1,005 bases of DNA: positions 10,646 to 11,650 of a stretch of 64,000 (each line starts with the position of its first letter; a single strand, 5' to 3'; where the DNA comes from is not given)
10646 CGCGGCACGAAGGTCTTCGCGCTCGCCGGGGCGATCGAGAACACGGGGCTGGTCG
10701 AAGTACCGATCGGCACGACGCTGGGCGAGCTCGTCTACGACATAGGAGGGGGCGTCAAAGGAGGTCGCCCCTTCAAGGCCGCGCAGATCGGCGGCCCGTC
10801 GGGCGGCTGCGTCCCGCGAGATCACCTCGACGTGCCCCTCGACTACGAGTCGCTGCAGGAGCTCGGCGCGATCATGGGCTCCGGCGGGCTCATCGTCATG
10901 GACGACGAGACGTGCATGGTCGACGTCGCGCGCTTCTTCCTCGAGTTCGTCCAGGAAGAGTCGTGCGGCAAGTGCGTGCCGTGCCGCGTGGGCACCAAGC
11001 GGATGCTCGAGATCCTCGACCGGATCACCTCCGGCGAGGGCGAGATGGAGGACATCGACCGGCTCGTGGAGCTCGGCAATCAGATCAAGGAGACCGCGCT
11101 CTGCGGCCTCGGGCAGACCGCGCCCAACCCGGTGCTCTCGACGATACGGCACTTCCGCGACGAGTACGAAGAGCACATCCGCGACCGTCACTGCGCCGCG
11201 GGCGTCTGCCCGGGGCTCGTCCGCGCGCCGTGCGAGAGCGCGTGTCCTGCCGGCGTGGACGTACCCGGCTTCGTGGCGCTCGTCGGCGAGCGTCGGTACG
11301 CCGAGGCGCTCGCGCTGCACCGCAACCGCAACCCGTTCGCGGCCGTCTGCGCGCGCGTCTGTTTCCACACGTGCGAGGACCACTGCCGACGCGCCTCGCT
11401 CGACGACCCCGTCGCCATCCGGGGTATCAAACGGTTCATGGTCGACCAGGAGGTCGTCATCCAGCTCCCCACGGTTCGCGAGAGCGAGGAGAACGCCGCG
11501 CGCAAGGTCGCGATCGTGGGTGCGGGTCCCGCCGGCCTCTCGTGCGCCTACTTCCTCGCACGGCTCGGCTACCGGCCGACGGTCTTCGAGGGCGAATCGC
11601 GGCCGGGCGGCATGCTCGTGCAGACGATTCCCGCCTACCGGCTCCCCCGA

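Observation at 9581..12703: HydB flavoprotein subunit fused to a complete GltD/NfnB-like NADPH-FAD module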

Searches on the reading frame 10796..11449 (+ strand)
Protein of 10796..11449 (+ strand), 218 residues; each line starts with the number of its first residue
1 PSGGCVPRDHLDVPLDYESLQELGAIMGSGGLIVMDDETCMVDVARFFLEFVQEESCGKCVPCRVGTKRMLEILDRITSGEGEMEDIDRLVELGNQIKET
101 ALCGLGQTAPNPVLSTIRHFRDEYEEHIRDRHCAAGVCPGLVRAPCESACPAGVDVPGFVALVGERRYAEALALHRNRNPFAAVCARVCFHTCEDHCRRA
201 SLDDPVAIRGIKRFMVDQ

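Call 35: search_solved_structures(query=window:10796-11449:+, max_evalue=1e-15, show_alignments=5)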
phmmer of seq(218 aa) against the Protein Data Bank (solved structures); distinct sequences matched with E-value up to 1e-15: 60.
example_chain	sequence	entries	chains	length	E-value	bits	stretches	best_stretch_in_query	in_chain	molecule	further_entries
7t2r_B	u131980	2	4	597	2.9e-65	223.2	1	1-145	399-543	NiFe hydrogenase subunit B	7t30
7q4w_B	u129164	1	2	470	3.7e-62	213.1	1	1-143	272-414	Iron hydrogenase HydB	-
8oh5_B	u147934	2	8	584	4.1e-62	212.9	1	1-143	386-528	NAD-reducing hydrogenase subunit HoxF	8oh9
7q4v_B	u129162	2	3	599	7e-62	212.1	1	1-143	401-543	Iron hydrogenase HydB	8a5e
8a6t_B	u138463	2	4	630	2.6e-61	210.3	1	1-147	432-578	Electron bifurcating hydrogenase subunit HydB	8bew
9bov_B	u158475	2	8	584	2.6e-59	203.7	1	1-144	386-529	NADH dehydrogenase (Quinone)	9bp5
9n5u_B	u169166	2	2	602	5.8e-55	189.5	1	1-166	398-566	NfnB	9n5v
9mqx_B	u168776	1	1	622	4.9e-50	173.4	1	1-148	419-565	NADH:ubiquinone oxidoreductase, NADH-binding (51 kD) subunit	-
7p5h_B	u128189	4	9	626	3e-46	161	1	1-142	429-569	Fe-hydrogenase, subunit beta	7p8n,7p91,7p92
8e9g_F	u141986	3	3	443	1.9e-32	115.9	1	6-130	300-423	NADH-quinone oxidoreductase subunit F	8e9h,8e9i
6vw7_B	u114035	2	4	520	4.7e-27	98.2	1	1-124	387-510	NAD-dependent formate dehydrogenase beta subunit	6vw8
8x9v_F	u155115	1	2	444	3.9e-25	92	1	13-130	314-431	NADH-quinone oxidoreductase subunit F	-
8e73_V1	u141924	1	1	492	3.4e-24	88.9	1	12-131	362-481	NDUV1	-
6x89_V1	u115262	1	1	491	3.4e-24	88.9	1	12-131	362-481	NADH dehydrogenase [ubiquinone] flavoprotein 1, mitochondrial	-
9f5x_B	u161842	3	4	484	7.9e-24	87.7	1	13-130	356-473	NADH dehydrogenase [ubiquinone] flavoprotein 1, mitochondrial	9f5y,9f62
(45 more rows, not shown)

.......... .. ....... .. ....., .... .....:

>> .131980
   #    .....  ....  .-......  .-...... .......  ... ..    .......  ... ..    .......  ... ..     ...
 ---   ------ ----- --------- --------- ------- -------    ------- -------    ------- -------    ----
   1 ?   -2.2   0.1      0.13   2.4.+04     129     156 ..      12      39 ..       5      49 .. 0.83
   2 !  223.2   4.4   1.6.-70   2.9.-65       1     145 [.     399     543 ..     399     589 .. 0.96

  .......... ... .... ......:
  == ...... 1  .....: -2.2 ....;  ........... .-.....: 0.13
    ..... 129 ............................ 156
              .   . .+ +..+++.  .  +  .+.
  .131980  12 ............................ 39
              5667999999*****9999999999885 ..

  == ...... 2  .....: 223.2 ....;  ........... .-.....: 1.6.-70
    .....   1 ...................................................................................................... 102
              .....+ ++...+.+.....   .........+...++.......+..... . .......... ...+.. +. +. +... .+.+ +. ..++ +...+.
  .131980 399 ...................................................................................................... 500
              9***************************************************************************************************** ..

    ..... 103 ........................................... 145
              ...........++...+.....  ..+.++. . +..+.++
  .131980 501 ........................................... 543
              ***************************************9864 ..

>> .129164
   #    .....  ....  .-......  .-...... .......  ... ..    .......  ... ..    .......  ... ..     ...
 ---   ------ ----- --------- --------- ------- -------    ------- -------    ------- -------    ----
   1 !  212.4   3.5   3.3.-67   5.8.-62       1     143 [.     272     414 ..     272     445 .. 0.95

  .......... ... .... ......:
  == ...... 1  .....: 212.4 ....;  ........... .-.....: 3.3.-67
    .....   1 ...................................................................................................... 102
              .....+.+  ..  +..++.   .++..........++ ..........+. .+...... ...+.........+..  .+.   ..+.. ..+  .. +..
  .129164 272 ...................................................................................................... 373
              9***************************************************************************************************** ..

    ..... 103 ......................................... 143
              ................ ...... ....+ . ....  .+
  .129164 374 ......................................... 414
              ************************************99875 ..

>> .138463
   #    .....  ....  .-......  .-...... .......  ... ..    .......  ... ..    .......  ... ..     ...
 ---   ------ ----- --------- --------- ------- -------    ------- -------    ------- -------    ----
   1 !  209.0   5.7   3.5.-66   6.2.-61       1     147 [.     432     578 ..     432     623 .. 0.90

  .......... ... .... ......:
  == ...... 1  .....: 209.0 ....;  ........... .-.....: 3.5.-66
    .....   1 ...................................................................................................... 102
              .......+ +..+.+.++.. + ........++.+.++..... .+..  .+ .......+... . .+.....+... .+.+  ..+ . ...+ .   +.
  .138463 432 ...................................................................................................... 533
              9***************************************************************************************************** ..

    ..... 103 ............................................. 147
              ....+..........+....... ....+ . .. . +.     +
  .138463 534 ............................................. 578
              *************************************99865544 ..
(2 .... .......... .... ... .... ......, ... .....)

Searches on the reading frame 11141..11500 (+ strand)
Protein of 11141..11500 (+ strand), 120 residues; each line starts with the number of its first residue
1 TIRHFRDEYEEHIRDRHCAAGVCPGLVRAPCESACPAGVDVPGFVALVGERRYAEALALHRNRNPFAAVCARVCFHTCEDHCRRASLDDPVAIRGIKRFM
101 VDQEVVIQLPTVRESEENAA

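Call 67: search_protein_families(library=pfam, proteins=[window:11141-11500:+], max_evalue=0.01)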
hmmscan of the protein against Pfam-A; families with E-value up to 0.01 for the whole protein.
seq(120 aa): 1 family
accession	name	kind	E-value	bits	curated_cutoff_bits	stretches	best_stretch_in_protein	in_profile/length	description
PF14691.11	Fer4_20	-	4.1e-19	68.9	25.8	1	20-104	21-108/113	Dihydroprymidine dehydrogenase domain II, 4Fe-4S cluster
